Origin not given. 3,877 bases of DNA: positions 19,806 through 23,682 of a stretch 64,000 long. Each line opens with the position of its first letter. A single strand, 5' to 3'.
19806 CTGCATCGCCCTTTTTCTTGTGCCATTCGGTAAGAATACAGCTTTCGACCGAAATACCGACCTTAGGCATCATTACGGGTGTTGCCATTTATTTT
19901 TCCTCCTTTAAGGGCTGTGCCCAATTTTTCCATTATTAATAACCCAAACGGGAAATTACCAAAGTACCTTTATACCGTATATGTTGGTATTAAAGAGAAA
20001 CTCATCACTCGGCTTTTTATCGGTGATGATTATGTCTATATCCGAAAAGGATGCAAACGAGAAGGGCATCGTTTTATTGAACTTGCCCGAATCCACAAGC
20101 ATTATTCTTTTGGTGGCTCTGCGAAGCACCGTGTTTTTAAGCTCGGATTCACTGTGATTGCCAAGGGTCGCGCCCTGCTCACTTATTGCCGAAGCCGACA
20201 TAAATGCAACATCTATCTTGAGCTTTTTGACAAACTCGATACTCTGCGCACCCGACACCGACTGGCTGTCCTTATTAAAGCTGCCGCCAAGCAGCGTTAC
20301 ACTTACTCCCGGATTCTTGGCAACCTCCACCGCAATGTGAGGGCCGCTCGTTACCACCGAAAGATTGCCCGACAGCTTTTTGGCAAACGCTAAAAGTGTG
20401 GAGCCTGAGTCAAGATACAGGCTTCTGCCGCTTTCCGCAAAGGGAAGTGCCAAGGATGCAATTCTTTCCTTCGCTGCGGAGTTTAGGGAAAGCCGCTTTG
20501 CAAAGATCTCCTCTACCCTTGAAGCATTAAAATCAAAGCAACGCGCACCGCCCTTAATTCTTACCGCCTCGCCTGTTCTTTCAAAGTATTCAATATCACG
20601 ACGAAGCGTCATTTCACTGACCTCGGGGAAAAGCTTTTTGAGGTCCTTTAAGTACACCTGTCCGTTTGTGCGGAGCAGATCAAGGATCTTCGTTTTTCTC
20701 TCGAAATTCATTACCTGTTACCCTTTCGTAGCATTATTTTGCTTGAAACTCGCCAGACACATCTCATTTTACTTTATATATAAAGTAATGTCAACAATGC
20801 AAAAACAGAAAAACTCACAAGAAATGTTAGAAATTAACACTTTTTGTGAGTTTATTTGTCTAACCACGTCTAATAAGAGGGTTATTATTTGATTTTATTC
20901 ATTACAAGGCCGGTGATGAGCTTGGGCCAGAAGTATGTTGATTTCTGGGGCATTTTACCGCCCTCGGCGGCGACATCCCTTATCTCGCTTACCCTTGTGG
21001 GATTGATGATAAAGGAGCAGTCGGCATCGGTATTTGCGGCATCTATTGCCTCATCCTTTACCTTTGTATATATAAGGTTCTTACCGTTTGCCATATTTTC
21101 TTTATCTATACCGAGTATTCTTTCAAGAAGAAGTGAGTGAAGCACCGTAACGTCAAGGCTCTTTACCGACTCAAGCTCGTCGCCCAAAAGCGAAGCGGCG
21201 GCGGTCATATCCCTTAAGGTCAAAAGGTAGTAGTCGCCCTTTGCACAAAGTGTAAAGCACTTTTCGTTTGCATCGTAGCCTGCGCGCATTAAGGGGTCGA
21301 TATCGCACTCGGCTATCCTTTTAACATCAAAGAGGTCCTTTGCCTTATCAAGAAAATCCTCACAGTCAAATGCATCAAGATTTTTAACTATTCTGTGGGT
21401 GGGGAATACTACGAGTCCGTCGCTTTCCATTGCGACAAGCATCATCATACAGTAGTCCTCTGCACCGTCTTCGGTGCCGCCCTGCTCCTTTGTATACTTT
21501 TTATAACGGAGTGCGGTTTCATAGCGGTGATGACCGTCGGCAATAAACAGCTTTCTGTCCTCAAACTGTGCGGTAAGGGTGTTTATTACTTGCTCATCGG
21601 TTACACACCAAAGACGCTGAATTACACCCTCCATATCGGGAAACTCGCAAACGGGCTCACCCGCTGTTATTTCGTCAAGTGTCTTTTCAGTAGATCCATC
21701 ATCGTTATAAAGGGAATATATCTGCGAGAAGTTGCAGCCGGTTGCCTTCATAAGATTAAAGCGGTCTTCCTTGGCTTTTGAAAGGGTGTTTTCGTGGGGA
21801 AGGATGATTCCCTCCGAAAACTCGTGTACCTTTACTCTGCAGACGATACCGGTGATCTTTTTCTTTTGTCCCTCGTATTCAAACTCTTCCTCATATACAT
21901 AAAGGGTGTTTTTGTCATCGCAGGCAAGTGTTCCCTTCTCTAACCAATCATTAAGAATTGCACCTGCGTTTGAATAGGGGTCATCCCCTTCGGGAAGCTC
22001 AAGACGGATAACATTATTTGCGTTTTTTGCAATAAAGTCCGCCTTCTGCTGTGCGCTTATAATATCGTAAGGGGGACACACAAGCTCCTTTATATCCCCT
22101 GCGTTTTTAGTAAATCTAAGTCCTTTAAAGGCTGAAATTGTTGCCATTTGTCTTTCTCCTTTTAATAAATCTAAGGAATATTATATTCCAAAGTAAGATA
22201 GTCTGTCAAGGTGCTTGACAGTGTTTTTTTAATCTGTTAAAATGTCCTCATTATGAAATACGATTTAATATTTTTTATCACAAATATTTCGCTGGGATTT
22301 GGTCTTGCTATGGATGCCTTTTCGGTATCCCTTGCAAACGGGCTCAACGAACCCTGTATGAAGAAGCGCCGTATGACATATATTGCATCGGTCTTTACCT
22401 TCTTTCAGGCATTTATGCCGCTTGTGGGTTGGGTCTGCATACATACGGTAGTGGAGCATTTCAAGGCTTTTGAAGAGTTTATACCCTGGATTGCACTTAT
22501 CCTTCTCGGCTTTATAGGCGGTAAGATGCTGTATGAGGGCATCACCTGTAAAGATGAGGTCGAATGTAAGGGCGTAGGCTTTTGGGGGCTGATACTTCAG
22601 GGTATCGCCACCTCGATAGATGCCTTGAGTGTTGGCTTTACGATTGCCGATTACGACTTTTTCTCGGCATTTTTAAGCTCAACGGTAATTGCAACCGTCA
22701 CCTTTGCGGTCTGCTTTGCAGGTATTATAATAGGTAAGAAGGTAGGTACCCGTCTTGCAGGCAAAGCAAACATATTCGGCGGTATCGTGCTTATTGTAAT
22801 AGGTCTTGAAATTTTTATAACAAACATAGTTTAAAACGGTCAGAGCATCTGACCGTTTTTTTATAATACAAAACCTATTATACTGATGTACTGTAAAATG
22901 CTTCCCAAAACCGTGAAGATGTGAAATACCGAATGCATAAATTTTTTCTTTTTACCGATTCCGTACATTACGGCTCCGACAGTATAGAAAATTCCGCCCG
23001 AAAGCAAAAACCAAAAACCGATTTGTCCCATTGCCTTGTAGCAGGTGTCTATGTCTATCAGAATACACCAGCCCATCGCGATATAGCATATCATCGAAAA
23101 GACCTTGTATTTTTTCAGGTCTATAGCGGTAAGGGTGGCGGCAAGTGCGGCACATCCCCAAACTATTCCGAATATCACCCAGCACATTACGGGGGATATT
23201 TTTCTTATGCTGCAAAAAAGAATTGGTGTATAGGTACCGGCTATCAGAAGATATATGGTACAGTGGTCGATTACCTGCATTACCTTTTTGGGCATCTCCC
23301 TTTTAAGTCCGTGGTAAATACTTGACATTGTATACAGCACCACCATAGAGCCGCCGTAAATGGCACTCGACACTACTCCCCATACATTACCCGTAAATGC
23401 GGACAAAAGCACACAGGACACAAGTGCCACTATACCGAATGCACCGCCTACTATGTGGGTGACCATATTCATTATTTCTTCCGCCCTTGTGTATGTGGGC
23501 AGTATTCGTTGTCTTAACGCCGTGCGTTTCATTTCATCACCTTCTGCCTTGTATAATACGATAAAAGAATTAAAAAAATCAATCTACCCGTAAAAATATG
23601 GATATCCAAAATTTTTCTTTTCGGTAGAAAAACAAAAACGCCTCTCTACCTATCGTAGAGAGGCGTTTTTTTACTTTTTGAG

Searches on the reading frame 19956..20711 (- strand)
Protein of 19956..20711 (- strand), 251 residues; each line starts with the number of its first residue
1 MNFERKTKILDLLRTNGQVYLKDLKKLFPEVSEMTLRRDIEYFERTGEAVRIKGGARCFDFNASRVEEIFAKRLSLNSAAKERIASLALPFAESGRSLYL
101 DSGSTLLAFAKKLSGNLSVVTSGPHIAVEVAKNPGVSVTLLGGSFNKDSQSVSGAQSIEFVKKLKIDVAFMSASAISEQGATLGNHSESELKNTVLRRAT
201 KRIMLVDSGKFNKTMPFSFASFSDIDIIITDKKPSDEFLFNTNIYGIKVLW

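Call 69: search_protein_families(library=pfam, proteins=[window:19956-20711:-], max_evalue=0.001)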
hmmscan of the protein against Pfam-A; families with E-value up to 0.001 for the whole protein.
window:19956-20711:- (251 aa): 2 families
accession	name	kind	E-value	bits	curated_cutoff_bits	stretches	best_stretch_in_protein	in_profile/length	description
PF00455.28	DeoRC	-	6.3e-41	140.4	31.8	1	77-232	2-160/160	DeoR C terminal sensor domain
PF08220.18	HTH_DeoR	-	1e-09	38.4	21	1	5-58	1-53/57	DeoR-like helix-turn-helix domain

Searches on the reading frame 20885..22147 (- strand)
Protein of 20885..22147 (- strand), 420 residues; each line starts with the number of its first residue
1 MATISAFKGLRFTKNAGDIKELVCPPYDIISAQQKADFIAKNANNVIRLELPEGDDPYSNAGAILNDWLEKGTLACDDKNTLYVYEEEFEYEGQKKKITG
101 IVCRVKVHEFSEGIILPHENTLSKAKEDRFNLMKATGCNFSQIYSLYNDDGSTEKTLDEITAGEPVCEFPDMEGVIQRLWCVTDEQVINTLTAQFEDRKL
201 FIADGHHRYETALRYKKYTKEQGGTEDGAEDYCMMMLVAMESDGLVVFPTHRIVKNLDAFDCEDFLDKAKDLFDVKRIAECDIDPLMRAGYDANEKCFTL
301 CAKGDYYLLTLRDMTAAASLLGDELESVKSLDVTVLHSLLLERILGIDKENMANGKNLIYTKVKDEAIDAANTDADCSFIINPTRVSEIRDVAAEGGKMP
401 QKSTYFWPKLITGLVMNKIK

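Call 69: search_protein_families(library=pfam, proteins=[window:20885-22147:-], max_evalue=0.001)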
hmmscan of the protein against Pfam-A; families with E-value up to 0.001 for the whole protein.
window:20885-22147:- (420 aa): 1 family
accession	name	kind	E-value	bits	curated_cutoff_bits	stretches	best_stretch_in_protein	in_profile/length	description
PF06245.16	DUF1015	-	6.1e-90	301.9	25.8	1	4-334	1-325/325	Protein of unknown function (DUF1015)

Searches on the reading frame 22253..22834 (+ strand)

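Call 69: search_protein_families(library=pfam, proteins=[window:22253-22834:+], max_evalue=0.001)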
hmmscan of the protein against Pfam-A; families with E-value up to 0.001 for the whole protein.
window:22253-22834:+ (193 aa): 1 family
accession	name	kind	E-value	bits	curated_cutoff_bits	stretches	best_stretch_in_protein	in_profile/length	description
PF02659.21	Mntp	-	1e-36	126.5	24.4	1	36-188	2-152/152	Putative manganese efflux pump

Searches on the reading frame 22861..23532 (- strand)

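Call 69: search_protein_families(library=pfam, proteins=[window:22861-23532:-], max_evalue=0.001)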
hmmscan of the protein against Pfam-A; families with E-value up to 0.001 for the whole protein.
window:22861-23532:- (223 aa): 1 family
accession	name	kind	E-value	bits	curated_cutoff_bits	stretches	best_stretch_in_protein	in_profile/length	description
PF03006.26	HlyIII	-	6e-39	134.5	26.2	1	16-215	3-224/224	Haemolysin-III related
